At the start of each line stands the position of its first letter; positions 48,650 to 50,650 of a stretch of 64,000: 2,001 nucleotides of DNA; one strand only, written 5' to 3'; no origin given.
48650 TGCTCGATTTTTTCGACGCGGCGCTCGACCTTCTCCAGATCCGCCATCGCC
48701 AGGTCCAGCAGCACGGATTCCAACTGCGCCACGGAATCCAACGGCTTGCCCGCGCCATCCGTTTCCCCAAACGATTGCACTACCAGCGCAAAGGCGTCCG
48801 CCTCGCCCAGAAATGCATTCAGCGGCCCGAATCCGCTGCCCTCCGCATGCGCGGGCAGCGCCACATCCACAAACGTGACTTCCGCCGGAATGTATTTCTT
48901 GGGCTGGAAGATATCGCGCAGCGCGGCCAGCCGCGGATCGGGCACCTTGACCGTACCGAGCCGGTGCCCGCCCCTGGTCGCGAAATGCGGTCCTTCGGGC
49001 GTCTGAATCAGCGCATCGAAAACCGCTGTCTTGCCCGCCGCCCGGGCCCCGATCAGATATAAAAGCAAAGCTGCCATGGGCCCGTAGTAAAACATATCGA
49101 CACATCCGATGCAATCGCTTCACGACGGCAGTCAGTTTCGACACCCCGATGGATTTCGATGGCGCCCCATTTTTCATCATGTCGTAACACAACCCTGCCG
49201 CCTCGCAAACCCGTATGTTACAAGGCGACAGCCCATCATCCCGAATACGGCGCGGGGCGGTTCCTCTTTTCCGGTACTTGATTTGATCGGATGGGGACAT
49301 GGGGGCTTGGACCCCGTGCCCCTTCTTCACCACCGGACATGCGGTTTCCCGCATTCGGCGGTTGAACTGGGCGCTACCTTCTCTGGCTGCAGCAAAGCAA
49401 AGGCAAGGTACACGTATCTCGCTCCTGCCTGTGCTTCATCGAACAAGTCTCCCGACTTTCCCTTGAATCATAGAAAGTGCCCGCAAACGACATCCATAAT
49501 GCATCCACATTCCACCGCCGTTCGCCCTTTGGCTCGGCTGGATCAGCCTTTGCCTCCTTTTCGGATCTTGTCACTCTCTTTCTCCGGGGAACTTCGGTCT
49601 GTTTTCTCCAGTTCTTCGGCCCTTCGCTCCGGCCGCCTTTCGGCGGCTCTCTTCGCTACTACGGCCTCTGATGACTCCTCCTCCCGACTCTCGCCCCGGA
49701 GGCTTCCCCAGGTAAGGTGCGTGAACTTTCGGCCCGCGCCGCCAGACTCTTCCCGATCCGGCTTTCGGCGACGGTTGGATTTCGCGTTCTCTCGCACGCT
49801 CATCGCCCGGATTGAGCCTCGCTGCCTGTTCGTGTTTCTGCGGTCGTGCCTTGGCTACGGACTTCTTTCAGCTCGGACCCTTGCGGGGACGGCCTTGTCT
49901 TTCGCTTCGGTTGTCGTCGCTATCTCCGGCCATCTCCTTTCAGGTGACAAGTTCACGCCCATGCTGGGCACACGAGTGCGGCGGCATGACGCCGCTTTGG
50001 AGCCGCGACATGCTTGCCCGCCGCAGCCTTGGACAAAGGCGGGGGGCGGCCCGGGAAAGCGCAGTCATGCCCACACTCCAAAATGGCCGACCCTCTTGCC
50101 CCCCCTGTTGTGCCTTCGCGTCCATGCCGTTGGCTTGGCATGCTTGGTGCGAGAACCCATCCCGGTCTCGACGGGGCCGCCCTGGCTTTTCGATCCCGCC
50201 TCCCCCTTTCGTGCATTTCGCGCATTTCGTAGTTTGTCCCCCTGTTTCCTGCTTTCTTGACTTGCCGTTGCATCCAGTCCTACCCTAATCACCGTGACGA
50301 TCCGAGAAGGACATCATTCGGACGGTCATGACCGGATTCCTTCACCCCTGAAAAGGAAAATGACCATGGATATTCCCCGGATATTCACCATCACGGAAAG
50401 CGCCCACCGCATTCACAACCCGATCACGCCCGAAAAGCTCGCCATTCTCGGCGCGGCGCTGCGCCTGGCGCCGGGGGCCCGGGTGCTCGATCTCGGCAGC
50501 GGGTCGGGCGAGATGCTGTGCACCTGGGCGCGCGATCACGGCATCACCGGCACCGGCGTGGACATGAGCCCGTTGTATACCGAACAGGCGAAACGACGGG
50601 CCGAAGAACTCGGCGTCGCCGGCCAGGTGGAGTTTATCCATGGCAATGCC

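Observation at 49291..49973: ORF-less group II intron-like RNA upstream of ychF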

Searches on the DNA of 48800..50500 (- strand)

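Call 3: search_rna_families(source=window, start=48800, end=50500, threshold=evalue, max_evalue=10, show_alignments=8)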
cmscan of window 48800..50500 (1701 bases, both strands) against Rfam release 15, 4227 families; matches with E-value up to 10: 5.
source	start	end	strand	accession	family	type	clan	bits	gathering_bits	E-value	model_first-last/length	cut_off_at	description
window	49717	49890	-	RF02001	group-II-D1D4-3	Intron;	CL00102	76.3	32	4.9e-15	1-170/170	no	Group II catalytic intron D1-D4-3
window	49619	49716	-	RF01998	group-II-D1D4-1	Intron;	CL00102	36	35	0.0002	1-84/84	no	Group II catalytic intron D1-D4-1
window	49286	49363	-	RF00029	Intron_gpII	Intron;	-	32.1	40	0.00051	1-77/77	no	Group II catalytic intron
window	49323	49366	-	RF04356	Plastid-ndhA-ndhB-1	Intron;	CL00155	23.6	61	0.016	1-49/49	no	Plastid-ndhA-ndhB-1 group II-D5 intron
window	49166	49184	-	RF01133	sR3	Gene; snRNA; snoRNA; CD-box;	-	11.5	41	6.1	1-55/55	no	Small nucleolar RNA sR3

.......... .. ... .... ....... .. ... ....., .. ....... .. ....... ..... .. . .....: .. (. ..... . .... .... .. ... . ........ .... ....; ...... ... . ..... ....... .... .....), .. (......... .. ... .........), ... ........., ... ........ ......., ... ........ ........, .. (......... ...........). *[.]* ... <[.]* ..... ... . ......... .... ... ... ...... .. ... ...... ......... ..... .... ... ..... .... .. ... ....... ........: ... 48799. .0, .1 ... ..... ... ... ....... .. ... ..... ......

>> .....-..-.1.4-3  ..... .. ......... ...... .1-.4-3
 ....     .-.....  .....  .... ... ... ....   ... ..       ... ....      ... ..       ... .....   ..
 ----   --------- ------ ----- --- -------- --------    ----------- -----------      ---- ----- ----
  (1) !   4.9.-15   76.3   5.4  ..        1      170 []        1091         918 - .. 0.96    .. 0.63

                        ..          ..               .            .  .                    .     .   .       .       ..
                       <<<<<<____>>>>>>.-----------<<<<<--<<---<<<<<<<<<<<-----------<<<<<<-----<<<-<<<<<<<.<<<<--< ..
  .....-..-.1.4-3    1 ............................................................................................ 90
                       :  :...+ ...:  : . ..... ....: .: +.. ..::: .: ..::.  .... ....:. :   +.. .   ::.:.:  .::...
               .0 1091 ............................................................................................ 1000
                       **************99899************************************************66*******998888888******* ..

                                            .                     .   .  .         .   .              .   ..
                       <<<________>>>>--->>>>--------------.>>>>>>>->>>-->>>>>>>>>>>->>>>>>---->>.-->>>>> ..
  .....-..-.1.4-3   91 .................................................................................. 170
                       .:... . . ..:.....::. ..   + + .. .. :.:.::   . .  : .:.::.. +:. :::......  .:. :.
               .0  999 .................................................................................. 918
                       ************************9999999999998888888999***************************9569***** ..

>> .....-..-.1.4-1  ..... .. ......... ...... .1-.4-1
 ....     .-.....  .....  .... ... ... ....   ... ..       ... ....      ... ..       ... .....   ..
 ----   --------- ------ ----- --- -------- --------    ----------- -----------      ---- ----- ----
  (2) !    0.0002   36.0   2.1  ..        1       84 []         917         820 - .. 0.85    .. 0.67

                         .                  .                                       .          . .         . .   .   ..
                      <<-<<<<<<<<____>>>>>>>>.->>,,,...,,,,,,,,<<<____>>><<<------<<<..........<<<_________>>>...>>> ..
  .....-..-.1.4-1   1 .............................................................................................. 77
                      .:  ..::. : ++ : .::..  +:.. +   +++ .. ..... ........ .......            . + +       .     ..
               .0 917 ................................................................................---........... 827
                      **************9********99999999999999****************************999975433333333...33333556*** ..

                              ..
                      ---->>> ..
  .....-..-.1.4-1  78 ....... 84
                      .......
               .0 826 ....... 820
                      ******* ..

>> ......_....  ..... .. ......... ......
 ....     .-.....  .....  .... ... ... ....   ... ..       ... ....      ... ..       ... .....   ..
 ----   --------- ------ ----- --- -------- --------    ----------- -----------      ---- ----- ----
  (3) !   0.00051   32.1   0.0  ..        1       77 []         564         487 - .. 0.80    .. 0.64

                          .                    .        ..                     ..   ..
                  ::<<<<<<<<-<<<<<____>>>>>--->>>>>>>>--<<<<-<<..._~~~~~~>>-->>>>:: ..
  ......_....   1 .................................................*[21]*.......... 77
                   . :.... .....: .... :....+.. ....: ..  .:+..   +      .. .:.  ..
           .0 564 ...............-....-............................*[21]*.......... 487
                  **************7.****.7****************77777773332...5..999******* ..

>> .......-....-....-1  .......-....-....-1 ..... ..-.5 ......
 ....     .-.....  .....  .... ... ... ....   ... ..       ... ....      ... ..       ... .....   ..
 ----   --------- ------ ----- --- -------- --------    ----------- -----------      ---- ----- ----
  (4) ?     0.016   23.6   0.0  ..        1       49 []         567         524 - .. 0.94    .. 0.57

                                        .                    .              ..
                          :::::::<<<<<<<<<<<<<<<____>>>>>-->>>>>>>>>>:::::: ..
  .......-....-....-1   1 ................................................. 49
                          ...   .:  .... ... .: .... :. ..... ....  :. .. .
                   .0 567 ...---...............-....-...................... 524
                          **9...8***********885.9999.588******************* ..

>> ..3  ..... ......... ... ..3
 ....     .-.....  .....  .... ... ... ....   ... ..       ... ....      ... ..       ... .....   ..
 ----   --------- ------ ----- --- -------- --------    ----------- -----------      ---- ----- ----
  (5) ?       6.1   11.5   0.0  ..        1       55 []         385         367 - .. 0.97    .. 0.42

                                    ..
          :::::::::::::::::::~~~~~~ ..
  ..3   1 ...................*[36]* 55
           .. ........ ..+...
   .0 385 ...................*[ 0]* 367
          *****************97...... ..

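Call 10: search_dna_similar(query=window:49286-49973:-, collection=plasmids, mode=distant, max_rows=30)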
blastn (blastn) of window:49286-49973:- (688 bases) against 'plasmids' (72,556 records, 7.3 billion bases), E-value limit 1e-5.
No match.

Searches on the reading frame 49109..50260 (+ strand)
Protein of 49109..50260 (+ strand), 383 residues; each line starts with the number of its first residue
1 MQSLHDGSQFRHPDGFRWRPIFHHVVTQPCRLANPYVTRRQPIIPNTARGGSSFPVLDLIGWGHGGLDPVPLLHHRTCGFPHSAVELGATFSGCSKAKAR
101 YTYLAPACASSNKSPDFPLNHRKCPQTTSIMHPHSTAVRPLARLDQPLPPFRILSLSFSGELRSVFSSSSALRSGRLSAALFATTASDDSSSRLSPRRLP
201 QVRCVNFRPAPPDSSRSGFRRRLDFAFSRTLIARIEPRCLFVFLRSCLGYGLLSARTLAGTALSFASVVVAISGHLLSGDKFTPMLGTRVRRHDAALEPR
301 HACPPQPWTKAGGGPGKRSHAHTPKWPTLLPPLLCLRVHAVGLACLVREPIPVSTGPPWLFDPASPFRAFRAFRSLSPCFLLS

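Call 8: search_protein_families(library=pfam, proteins=[window:49109-50260:+], max_evalue=0.01)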
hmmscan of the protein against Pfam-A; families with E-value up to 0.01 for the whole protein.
window:49109-50260:+ (383 aa): 0 families

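Call 15: find_homologous_proteins(query=window:49109-50260:+, max_evalue=0.01)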
Query window:49109-50260:+ (383 aa): 2 proteins with E <= 0.01 among 8000 candidates.
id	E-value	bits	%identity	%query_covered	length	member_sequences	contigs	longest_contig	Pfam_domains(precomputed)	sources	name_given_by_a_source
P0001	2.2e-257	871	100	100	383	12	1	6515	-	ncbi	-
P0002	7.3e-163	560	96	68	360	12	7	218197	-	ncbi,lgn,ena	-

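Call 16: find_encoding_contigs(protein=P0002, flank=4000, max_places=6)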
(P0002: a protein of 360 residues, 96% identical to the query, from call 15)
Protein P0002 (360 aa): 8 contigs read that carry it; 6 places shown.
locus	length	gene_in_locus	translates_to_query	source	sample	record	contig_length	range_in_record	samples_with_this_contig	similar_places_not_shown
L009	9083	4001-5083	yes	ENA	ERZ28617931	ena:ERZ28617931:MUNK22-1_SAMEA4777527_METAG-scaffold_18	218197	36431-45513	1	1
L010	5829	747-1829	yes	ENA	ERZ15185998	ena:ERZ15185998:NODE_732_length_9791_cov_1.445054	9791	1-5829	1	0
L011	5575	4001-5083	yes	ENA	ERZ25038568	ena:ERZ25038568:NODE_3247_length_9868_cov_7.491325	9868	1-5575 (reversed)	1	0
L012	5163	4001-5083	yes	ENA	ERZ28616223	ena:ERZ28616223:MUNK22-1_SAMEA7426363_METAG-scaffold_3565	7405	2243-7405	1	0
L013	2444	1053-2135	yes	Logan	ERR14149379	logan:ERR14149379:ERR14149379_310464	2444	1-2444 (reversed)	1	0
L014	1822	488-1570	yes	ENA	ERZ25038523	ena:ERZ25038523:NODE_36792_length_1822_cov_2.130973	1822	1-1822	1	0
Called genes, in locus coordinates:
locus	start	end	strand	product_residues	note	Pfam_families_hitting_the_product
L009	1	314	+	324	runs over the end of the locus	PF01370:Epimerase, PF04321:RmlD_sub_bind, PF16363:GDP_Man_Dehyd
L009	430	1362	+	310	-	PF01073:3Beta_HSD, PF01370:Epimerase, PF02719:Polysacc_synt_2 (faint), PF04321:RmlD_sub_bind, PF16363:GDP_Man_Dehyd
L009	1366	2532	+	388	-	PF02606:LpxK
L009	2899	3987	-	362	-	PF06071:YchF-GTPase_C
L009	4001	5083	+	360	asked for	-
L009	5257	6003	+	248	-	PF01135:PCMT (weak), PF13489:Methyltransf_23 (weak), PF02353:CMAS (weak), PF13847:Methyltransf_31, PF08241:Methyltransf_11, PF08242:Methyltransf_12 (weak), PF13649:Methyltransf_25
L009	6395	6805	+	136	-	PF24441:DUF7560 (faint), PF13783:DUF4177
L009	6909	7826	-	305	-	-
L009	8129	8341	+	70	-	-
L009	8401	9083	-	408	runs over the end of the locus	PF05048:NosD (weak), PF13229:Beta_helix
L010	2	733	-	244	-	?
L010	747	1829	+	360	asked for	-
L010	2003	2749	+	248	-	PF01135:PCMT (weak), PF13489:Methyltransf_23 (weak), PF02353:CMAS (weak), PF13847:Methyltransf_31, PF08241:Methyltransf_11, PF08242:Methyltransf_12 (weak), PF13649:Methyltransf_25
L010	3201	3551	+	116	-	PF13783:DUF4177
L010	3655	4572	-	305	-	-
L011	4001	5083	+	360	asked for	-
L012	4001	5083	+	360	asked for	-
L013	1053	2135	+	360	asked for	-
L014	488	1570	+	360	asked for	-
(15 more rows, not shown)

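Call 47: find_encoding_contigs(protein=P0001, flank=1000, max_places=6)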
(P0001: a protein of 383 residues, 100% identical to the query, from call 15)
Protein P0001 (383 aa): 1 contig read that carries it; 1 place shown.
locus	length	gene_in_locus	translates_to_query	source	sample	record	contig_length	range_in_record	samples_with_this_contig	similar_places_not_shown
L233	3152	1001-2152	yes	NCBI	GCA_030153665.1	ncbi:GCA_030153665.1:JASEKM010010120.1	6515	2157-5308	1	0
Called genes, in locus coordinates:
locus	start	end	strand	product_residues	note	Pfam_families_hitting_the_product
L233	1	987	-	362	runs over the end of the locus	PF06071:YchF-GTPase_C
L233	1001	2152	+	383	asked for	-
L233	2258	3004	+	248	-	PF01135:PCMT (weak), PF13489:Methyltransf_23 (weak), PF02353:CMAS (weak), PF13847:Methyltransf_31, PF08241:Methyltransf_11, PF08242:Methyltransf_12 (weak), PF13649:Methyltransf_25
